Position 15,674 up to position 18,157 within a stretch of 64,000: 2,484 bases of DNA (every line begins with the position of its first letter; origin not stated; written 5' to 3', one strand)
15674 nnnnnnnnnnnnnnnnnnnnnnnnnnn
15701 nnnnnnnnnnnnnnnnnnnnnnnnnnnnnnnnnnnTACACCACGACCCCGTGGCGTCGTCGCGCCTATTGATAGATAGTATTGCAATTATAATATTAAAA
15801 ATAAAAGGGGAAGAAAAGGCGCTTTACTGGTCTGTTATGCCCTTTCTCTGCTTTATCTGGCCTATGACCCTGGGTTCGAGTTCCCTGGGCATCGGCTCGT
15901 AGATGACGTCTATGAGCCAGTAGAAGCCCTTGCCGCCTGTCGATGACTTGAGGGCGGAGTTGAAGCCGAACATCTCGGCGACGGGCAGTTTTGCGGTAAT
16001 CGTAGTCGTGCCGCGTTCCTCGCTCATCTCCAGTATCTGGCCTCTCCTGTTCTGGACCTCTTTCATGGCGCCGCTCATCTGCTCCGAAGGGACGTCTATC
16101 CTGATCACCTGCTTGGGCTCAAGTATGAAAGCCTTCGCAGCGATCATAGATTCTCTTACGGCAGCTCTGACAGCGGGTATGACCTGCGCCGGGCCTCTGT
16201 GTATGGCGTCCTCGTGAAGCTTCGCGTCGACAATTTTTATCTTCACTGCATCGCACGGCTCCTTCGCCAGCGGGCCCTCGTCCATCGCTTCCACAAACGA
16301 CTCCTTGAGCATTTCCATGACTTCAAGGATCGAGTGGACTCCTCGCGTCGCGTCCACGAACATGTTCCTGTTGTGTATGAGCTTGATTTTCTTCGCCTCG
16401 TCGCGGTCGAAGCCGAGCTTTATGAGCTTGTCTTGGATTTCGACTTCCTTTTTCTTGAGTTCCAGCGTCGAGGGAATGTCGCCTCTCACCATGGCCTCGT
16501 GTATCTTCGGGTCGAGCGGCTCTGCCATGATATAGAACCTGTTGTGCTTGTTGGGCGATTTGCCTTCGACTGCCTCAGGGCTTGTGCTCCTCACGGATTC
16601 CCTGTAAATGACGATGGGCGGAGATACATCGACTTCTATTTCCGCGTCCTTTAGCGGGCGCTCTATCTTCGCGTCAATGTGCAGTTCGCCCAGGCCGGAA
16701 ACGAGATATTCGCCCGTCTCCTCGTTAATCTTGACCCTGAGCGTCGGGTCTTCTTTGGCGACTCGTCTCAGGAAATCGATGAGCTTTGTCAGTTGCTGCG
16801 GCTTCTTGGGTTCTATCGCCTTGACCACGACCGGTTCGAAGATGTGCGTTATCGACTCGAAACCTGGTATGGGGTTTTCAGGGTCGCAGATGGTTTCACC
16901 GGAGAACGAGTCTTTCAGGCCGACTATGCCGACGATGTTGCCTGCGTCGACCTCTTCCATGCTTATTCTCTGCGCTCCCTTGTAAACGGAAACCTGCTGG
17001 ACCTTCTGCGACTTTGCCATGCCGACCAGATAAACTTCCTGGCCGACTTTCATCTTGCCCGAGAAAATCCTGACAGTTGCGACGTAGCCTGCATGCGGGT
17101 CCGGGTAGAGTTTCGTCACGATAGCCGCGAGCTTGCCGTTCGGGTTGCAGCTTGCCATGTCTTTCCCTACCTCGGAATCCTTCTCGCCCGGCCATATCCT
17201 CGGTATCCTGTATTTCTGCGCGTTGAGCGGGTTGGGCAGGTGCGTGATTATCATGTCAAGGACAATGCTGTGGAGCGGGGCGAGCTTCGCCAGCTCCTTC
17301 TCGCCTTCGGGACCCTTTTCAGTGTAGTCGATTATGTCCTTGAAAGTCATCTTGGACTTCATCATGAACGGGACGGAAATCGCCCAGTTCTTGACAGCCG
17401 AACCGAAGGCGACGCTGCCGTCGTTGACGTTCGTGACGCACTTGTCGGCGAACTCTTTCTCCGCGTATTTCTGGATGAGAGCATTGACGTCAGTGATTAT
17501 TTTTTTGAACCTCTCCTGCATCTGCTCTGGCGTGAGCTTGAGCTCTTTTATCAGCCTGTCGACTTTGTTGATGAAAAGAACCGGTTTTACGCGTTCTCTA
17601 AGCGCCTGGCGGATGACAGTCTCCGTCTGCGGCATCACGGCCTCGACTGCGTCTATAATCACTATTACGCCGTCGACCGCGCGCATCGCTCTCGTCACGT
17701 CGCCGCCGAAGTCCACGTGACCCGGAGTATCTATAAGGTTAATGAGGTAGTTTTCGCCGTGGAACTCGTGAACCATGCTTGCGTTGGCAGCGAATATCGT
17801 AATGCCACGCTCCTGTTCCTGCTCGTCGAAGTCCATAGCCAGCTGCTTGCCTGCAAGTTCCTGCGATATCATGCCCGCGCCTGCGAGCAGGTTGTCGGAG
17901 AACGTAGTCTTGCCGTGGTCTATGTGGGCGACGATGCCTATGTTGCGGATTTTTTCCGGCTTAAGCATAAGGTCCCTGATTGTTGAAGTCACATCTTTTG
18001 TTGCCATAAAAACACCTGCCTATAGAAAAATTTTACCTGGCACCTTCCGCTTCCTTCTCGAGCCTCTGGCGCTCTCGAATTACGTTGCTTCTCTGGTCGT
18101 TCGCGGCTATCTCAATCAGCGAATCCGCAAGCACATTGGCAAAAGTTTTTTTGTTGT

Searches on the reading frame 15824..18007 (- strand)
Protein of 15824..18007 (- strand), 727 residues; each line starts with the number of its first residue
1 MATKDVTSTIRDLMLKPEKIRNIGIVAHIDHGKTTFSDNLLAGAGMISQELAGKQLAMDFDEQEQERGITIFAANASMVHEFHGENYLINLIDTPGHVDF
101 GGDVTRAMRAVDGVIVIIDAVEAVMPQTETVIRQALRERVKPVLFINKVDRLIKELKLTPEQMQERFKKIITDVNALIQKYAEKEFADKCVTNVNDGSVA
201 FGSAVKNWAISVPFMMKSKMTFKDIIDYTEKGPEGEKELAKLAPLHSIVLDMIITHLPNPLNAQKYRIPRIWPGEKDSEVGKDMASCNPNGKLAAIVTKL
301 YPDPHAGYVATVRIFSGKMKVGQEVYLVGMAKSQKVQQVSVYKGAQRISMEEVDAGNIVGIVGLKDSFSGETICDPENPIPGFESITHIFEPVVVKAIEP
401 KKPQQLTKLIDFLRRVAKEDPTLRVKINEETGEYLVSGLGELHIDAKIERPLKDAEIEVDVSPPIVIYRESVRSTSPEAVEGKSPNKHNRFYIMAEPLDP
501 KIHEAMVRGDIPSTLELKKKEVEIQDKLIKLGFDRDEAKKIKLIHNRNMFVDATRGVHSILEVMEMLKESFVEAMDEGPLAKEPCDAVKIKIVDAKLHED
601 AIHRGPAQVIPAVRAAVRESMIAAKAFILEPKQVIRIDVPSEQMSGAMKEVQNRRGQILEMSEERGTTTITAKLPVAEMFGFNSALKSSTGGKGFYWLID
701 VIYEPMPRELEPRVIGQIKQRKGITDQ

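Call 3: search_protein_families(library=pfam, proteins=[window:15824-18007:-], max_evalue=0.01)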
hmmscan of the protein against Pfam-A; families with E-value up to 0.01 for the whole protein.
window:15824-18007:- (727 aa): 7 families
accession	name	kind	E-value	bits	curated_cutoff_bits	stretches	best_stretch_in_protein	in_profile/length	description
PF00009.33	GTP_EFTU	-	2.1e-57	194.2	26.5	1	18-258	1-187/188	Elongation factor Tu GTP binding domain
PF03764.24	EFG_IV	-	3.4e-21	75.7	24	1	518-625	9-121/121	Elongation factor G, domain IV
PF00679.30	EFG_C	-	4.9e-20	71.8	27.9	1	628-711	2-86/89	Elongation factor G C-terminus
PF14492.12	EFG_III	-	8.7e-20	71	27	1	391-462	3-74/75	Elongation Factor G, domain III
PF03144.31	GTP_EFTU_D2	-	3.8e-15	56.5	30.3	1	307-374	1-73/73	Elongation factor Tu domain 2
PF22042.2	EF-G_D2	-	9e-14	51.8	27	1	293-374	2-82/84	Elongation factor G domain 2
PF01926.29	MMR_HSR1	-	0.002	18.7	21.9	1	77-148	47-113/113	50S ribosome-binding GTPase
